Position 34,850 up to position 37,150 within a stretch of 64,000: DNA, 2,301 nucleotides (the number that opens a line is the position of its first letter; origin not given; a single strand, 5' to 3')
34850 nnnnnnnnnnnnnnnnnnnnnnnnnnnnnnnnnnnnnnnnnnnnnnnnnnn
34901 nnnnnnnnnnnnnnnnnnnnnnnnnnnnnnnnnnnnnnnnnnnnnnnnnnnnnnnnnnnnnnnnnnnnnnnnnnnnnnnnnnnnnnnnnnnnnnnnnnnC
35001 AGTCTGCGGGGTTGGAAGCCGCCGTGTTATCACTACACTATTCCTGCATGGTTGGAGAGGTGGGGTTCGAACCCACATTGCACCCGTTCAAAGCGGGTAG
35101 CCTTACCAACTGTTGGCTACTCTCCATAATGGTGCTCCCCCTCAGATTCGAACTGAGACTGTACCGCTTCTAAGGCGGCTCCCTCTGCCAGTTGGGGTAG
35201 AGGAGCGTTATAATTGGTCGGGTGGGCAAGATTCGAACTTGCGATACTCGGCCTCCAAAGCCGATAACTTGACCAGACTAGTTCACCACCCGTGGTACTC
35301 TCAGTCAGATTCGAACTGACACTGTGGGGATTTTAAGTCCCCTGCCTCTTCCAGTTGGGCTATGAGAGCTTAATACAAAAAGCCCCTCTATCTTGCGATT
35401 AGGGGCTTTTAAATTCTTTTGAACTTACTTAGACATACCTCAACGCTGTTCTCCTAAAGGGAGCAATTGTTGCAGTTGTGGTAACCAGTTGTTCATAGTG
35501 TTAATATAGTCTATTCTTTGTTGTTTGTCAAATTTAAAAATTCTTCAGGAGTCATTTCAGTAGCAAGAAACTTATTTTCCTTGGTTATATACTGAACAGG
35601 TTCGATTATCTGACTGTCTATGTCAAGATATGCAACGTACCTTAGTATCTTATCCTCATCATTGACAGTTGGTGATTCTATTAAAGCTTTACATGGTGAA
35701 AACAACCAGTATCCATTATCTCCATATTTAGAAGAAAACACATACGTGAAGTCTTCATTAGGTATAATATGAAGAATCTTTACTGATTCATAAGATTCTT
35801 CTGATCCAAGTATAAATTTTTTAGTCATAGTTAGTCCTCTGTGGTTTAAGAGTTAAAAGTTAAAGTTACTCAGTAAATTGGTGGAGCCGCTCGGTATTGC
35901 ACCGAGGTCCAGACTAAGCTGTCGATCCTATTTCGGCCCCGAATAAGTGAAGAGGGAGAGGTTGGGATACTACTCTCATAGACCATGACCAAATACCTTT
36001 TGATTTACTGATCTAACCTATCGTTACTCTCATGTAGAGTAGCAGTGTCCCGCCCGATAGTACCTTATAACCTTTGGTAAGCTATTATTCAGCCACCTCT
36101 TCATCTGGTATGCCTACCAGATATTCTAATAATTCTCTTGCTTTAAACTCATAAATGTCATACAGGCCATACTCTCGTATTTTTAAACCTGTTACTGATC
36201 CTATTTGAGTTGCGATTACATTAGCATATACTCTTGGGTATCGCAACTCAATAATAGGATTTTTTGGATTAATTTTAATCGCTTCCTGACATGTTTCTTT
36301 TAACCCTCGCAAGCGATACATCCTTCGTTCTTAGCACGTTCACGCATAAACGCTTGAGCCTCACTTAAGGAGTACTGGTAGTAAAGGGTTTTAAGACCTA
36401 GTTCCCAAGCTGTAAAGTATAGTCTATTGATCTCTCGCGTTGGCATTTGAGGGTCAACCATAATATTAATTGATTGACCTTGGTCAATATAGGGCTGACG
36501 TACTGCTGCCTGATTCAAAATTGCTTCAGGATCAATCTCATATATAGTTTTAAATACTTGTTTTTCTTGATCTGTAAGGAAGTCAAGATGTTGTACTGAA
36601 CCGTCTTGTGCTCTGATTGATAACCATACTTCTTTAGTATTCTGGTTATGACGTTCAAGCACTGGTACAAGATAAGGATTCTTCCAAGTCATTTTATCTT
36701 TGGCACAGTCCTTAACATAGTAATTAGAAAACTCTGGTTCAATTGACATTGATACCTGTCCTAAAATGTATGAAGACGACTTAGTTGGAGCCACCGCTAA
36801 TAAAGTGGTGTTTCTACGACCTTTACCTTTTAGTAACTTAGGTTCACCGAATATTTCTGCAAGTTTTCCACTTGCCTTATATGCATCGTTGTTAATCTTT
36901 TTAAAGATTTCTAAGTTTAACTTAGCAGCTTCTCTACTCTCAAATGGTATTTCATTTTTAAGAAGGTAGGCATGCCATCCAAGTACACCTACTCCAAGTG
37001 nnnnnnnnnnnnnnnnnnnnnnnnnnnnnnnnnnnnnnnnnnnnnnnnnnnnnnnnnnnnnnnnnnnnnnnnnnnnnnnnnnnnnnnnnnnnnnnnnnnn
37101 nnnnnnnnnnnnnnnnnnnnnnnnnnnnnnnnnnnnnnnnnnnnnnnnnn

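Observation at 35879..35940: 62-nt tmRNA-like tRNA-like domain (alanine acceptor, encoded CCA) with no mRNA-like domain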

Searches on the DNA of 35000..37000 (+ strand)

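Call 4: search_rna_families(source=window, start=35400, end=36400, threshold=evalue, max_evalue=10, show_alignments=6)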
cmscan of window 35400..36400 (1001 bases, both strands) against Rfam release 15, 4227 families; matches with E-value up to 10: 9.
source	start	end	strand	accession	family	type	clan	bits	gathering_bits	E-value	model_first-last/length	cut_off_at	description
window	35947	36122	-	RF01745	manA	Cis-reg;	-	47.6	55.2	6.7e-11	1-192/192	no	manA RNA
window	35879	35940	-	RF00023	tmRNA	Gene;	CL00001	40.2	47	2.1e-14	1-374/374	no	transfer-messenger RNA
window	36199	36325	-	RF02316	TtnuHACA9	Gene; snRNA; snoRNA; HACA-box;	-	25.1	100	0.14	1-135/135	no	Tetrahymena snoRNA TtnuHACA9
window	35614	35668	-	RF00331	snoZ169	Gene; snRNA; snoRNA; CD-box;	-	22.1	55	0.53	1-69/69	no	Small nucleolar RNA Z169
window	35620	35668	-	RF00318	snoZ175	Gene; snRNA; snoRNA; CD-box;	-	18.4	43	8.1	1-81/81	no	Small nucleolar RNA Z175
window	35612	35670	-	RF00152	SNORD79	Gene; snRNA; snoRNA; CD-box;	CL00069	17.8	47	9.3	1-83/83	no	Small nucleolar RNA SNORD79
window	36358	36400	-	RF00254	mir-16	Gene; miRNA;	CL00085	14.3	36.5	9.7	40-82/82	5'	mir-16 microRNA precursor family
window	35483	35545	+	RF02931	Bacilli-1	Gene; sRNA;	-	13.8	55.6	6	1-65/65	no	Bacilli-1 RNA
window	35799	35906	-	RF04321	tmRNA_permuted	Gene;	-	11.9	47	6.5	36-95/213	no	permuted transfer-messenger RNA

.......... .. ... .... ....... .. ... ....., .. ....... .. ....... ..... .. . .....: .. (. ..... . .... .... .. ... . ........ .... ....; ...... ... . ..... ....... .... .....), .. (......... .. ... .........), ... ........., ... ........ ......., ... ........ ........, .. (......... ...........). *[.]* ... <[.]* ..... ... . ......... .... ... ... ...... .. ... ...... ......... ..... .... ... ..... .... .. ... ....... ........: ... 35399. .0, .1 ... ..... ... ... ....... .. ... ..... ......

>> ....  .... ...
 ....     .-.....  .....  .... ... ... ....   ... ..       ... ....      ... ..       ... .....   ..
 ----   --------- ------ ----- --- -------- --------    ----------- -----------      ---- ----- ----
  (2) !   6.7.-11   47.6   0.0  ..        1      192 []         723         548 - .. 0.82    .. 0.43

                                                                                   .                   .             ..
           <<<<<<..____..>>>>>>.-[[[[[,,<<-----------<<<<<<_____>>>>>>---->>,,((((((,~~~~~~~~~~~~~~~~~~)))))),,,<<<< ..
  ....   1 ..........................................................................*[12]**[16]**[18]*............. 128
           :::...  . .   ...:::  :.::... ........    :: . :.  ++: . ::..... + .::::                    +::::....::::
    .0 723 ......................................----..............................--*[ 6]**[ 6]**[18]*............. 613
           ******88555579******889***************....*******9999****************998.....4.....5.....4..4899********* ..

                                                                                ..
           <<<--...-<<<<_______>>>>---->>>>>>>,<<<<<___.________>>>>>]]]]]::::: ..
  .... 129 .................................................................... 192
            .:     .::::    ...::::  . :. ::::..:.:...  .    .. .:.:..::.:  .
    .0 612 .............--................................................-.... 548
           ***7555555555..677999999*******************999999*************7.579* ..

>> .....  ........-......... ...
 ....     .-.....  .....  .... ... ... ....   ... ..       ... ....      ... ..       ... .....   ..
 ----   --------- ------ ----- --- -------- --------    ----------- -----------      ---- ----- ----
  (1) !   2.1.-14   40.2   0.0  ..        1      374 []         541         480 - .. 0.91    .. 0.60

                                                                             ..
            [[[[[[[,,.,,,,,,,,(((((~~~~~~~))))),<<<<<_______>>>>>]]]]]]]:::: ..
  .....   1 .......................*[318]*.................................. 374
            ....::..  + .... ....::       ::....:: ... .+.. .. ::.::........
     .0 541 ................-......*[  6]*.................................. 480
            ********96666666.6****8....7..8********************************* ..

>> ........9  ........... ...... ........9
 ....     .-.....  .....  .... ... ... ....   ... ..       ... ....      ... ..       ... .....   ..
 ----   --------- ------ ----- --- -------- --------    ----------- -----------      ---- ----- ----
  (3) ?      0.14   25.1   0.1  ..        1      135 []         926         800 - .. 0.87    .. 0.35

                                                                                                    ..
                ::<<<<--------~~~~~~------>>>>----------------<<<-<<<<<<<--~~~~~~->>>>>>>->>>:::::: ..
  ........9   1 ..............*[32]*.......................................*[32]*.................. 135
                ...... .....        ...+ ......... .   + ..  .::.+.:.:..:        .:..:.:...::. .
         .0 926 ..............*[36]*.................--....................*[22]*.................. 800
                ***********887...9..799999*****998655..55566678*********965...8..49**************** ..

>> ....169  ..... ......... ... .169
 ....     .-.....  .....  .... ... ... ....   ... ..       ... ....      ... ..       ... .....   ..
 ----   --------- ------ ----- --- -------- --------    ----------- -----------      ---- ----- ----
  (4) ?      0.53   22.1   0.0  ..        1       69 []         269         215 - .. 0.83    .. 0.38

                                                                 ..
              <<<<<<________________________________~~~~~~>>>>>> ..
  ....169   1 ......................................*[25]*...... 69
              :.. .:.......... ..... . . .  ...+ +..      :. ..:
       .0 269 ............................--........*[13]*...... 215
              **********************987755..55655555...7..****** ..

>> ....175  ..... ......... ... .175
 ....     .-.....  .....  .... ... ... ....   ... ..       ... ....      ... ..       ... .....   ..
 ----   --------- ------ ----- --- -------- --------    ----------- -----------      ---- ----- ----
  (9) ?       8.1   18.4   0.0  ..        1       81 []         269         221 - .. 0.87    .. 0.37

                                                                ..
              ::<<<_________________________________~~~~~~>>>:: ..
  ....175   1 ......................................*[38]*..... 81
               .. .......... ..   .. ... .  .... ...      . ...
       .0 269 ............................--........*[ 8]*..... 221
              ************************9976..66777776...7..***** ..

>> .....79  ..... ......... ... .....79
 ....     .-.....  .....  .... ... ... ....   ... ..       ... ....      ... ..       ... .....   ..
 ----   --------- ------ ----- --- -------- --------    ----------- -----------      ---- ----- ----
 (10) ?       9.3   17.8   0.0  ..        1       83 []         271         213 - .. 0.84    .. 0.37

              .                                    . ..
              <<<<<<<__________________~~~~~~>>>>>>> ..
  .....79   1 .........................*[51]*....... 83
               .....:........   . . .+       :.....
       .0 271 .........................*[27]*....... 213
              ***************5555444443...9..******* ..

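Call 5: search_dna_similar(query=window:35000-37000:+, collection=phages, mode=near, max_rows=40)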
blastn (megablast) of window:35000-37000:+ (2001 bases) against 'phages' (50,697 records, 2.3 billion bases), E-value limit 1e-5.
No match.

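Call 26: search_dna_similar(query=window:35879-35940:-, collection=phages, mode=distant, max_evalue=10, max_rows=30)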
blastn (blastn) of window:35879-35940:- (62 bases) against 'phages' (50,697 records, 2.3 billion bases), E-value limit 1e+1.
Records with a match: 7; places in all: 7; records where one place covers at least 80% of the query: 0.
Best place of each record, by identity: >=99% 4; 95-99% 1; 90-95% 1; 80-90% 1.
By first word of the organism name: Nocardia 1; Mesorhizobium 1; Ruegeria 1; Phaeobacter 1; Bacteriophage 1; Rhodobacter 1; Roseobacter 1.
By host as written in the record: Ruegeria pomeroyi DSS-3 2; Nocardia carnea 1; Mesorhizobium loti R7ANS 1; Phaeobacter inhibens DSM 17395 1; - 1; Rhodobacter capsulatus YW1 1.
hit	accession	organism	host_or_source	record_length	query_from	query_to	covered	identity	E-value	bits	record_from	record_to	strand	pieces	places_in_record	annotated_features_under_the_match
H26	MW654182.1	Nocardia phage KYD2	Nocardia carnea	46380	15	62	77%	80.8%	2e+0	36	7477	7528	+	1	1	DNA polymerase I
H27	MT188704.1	Mesorhizobium phage Cp1R7A-A1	Mesorhizobium loti R7ANS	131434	1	24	39%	91.7%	2e+0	36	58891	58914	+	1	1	none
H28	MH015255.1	Ruegeria phage vB_RpoS-V10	Ruegeria pomeroyi DSS-3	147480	1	22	35%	100.0%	4e-2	41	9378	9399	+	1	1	none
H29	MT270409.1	Phaeobacter phage MD18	Phaeobacter inhibens DSM 17395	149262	1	22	35%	100.0%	4e-2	41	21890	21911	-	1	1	none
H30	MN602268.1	Bacteriophage DSS3_MAL1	-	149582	1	22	35%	100.0%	4e-2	41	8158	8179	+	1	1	ssrA: transfer-messenger RNA, SsrA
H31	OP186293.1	Rhodobacter phage RcXuper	Rhodobacter capsulatus YW1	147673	1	22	35%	100.0%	4e-2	41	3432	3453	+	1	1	none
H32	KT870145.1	Roseobacter phage DSS3P8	Ruegeria pomeroyi DSS-3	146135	1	22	35%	95.5%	2e+0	37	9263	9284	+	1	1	none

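Call 27: get_annotated_region(hit=H30, flank=3000)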
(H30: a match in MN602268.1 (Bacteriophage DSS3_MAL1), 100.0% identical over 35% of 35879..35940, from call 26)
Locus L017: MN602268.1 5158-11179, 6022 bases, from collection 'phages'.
description: Bacteriophage DSS3_MAL1, complete genome.
organism: Bacteriophage DSS3_MAL1 (NCBI taxid 2664194)
taxonomy: Viruses; Duplodnaviria; Heunggongvirae; Uroviricota; Caudoviricetes
host: -; source: -; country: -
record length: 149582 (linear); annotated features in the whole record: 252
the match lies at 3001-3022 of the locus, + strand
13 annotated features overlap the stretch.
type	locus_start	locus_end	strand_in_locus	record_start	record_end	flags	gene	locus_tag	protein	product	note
CDS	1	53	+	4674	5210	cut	-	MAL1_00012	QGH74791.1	hypothetical protein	-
CDS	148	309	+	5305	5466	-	-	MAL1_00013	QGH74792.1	hypothetical protein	-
tRNA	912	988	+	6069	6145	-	-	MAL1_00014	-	tRNA-Glu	-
tRNA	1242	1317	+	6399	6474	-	-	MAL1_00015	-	tRNA-Met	-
tRNA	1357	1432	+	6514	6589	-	-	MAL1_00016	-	tRNA-Pro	-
tRNA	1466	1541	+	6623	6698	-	-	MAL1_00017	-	tRNA-Met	-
tRNA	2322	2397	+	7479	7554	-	-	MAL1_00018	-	tRNA-Arg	-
tmRNA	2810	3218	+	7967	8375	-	ssrA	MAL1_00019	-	transfer-messenger RNA, SsrA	-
CDS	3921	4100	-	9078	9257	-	-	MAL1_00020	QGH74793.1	hypothetical protein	-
CDS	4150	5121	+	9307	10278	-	-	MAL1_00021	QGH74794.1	putative nucleotidyltransferase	-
tRNA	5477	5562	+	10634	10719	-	-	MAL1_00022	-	tRNA-Tyr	-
tRNA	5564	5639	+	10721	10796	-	-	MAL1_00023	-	tRNA-Phe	-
CDS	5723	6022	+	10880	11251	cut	-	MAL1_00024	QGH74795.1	hypothetical protein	-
